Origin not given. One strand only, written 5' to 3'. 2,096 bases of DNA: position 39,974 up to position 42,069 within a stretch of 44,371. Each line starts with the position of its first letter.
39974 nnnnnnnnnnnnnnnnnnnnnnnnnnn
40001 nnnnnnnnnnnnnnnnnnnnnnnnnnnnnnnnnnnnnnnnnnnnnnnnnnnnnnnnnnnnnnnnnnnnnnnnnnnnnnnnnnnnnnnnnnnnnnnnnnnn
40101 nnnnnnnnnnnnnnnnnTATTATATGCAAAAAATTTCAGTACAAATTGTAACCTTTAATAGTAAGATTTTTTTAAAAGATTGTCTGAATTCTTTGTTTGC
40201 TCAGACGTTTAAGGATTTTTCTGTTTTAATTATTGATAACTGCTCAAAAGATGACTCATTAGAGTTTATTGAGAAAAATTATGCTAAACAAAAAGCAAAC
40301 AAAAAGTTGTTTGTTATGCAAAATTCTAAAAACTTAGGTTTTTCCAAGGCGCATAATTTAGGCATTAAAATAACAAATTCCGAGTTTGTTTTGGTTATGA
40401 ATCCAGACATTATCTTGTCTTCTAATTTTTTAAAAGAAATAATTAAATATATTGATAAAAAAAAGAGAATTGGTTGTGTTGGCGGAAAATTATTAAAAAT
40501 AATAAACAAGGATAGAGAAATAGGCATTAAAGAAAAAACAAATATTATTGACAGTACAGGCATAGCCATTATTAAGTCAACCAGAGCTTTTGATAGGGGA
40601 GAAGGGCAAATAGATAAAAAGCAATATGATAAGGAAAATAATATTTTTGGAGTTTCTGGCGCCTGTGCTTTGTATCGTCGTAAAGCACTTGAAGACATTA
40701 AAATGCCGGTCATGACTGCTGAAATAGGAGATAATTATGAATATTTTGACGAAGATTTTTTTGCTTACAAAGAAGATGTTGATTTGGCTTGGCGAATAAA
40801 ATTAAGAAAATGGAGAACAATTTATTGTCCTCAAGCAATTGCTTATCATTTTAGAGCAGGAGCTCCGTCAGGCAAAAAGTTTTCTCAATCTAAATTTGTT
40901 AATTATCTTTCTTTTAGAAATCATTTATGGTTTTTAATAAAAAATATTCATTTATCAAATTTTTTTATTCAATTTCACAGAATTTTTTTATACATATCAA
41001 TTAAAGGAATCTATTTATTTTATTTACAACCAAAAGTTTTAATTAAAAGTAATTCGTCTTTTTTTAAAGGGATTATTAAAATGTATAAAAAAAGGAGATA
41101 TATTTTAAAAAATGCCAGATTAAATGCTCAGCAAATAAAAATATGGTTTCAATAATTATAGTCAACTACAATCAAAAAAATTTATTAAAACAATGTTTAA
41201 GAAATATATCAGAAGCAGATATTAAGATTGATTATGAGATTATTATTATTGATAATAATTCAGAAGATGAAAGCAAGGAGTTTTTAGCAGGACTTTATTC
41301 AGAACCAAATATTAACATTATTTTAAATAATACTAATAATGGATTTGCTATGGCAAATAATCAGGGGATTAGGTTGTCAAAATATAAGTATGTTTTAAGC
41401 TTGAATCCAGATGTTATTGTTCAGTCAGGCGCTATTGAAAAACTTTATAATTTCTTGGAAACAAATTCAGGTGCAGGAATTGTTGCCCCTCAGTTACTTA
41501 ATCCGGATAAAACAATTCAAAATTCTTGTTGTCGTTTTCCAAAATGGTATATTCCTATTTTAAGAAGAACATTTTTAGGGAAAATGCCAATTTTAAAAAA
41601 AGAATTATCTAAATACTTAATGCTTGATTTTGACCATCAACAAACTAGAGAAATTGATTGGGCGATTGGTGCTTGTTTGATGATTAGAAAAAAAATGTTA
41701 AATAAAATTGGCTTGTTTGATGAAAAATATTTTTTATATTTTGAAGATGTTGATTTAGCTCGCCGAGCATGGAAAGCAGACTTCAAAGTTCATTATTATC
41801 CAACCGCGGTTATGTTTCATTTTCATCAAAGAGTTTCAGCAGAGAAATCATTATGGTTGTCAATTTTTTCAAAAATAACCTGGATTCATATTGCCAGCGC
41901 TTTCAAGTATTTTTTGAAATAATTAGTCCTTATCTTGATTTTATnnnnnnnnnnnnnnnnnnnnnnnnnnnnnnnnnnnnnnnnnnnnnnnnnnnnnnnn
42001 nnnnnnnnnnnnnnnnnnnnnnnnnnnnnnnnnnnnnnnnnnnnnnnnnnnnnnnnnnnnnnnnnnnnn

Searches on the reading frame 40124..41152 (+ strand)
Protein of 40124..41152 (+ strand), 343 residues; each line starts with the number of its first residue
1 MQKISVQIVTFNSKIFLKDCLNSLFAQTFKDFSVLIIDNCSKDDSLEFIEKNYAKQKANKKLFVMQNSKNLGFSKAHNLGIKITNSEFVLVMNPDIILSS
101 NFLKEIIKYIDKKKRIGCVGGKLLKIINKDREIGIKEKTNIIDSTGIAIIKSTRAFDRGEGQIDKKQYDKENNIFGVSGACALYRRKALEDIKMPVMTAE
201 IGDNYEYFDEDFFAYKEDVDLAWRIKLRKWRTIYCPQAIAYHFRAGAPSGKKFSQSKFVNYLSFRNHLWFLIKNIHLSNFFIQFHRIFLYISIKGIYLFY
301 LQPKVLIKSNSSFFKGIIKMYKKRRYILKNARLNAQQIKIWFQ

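Call 17: search_protein_families(library=pfam, proteins=[window:40124-41152:+], max_evalue=0.001)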
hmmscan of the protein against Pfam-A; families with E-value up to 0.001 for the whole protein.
window:40124-41152:+ (343 aa): 4 families
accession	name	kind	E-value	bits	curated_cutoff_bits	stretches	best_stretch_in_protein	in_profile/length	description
PF00535.33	Glycos_transf_2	-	1.4e-25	90.6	23.3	1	5-192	1-167/168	Glycosyl transferase family 2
PF13641.12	Glyco_tranf_2_3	-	6.7e-21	75.8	27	1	4-245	3-214/230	Glycosyltransferase like family 2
PF13632.12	Glyco_trans_2_3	-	1.3e-06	28.8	27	1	177-258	72-129/198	Glycosyl transferase family group 2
PF10111.15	Glyco_tranf_2_2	-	4.9e-05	23.4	27.3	1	29-114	27-110/276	Glycosyltransferase like family 2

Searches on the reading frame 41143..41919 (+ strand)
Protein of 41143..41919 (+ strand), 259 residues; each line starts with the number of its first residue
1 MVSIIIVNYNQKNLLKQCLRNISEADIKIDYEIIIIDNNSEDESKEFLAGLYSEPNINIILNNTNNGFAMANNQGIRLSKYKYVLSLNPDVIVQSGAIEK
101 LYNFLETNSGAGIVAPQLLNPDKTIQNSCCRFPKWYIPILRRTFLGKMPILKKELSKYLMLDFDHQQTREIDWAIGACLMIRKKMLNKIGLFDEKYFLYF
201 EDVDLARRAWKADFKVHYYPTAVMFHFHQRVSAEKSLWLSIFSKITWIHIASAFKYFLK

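Call 16: find_related_loci(query=window:41143-41919:+, collection=genome_contigs, flank=10000)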
Query window:41143-41919:+ (259 aa) in genome_contigs; peptide patterns used: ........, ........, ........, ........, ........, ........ (x = any residue, [..] = any of these).
220 stretches matched a pattern; 153 encode a relative of the query (tblastn E <= 1e-3); the best 80 are kept; 80 distinct loci.
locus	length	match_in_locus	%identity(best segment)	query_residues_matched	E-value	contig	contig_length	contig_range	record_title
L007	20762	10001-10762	66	1-259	2e-114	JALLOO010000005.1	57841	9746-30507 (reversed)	Patescibacteria group bacterium AH-259-L05 AH-259-L05_NODE_5, whole genome shotgun sequence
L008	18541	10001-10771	65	1-259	5e-111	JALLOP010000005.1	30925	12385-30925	Patescibacteria group bacterium AH-259-L07 AH-259-L07_NODE_5, whole genome shotgun sequence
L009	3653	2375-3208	58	1-259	1e-111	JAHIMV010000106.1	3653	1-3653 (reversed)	MAG: Patescibacteria group bacterium isolate KR13_N2.mb.83 KR13_N2.mb.83_k141_259832, whole genome shotgun sequence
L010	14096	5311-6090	59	1-259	4e-105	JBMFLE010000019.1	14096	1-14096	MAG: Patescibacteria group bacterium isolate KM4336-41 NODE_19_length_14096_cov_4.578073, whole genome shotgun sequence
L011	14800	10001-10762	60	1-259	2e-104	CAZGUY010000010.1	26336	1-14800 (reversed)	MAG TPA_asm: uncultured Gammaproteobacteria bacterium isolate binchicken_co77_94 genome assembly, contig: NODE_2241_leng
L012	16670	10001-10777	59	2-259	4e-99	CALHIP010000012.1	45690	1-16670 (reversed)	MAG: uncultured Patescibacteria group bacterium isolate S1_Bin_Bin_48_sub_1 genome assembly, contig: c_000000444740, who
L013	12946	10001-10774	58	1-259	4e-97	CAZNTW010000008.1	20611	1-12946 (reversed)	MAG TPA_asm: uncultured Gammaproteobacteria bacterium isolate binchicken_co387_694 genome assembly, contig: NODE_2543_le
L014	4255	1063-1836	55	1-259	4e-87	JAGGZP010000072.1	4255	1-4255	MAG: bacterium isolate AUK207 PB_MBMC_161_c_000000000002, whole genome shotgun sequence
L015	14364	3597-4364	44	2-259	1e-75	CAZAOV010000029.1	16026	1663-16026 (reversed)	MAG TPA_asm: uncultured Gammaproteobacteria bacterium isolate SRP141376_co3_225 genome assembly, contig: NODE_9974_lengt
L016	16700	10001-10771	40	2-259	1e-71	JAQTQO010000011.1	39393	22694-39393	MAG: Patescibacteria group bacterium isolate STB_141 NODE_2130_length_39393_cov_3.748026_Sandtown_B, whole genome shotgu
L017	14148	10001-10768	44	2-259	8e-73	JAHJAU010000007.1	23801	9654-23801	MAG: Patescibacteria group bacterium isolate Modern_marine.mb.227 Modern_marine.mb.227_k141_137097, whole genome shotgun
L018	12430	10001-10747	36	2-259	3e-57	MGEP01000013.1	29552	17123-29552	MAG: Candidatus Uhrbacteria bacterium RIFCSPLOWO2_02_FULL_48_12 rifcsplowo2_02_scaffold_1496, whole genome shotgun seque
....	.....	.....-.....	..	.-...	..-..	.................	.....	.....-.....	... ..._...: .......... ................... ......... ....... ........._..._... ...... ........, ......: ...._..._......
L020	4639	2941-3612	36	2-227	2e-44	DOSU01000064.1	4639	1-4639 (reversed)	MAG TPA_asm: Rikenellaceae bacterium isolate UBA9571 contig_7849, whole genome shotgun sequence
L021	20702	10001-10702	39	1-236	1e-43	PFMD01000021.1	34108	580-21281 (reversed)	MAG: Candidatus Kerfeldbacteria bacterium CG_4_10_14_0_8_um_filter_42_10 CG_4_10_14_0.8_um_filter_scaffold_509_c, whole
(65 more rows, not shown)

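Call 17: search_protein_families(library=pfam, proteins=[window:41143-41919:+], max_evalue=0.001)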
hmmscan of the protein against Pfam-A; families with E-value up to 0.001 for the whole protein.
window:41143-41919:+ (259 aa): 5 families
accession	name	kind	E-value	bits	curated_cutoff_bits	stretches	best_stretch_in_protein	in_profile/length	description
PF00535.33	Glycos_transf_2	-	6.8e-24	85.1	23.3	1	3-189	1-167/168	Glycosyl transferase family 2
PF13641.12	Glyco_tranf_2_3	-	7.1e-18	65.9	27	1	2-230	3-215/230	Glycosyltransferase like family 2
PF13712.12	Glyco_tranf_2_5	-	6.7e-06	26.4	27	1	39-217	38-178/210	Glycosyltransferase like family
PF10111.15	Glyco_tranf_2_2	-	1e-05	25.6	27.3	1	4-229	2-219/276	Glycosyltransferase like family 2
PF13632.12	Glyco_trans_2_3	-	5.8e-05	23.4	27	1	174-230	73-124/198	Glycosyl transferase family group 2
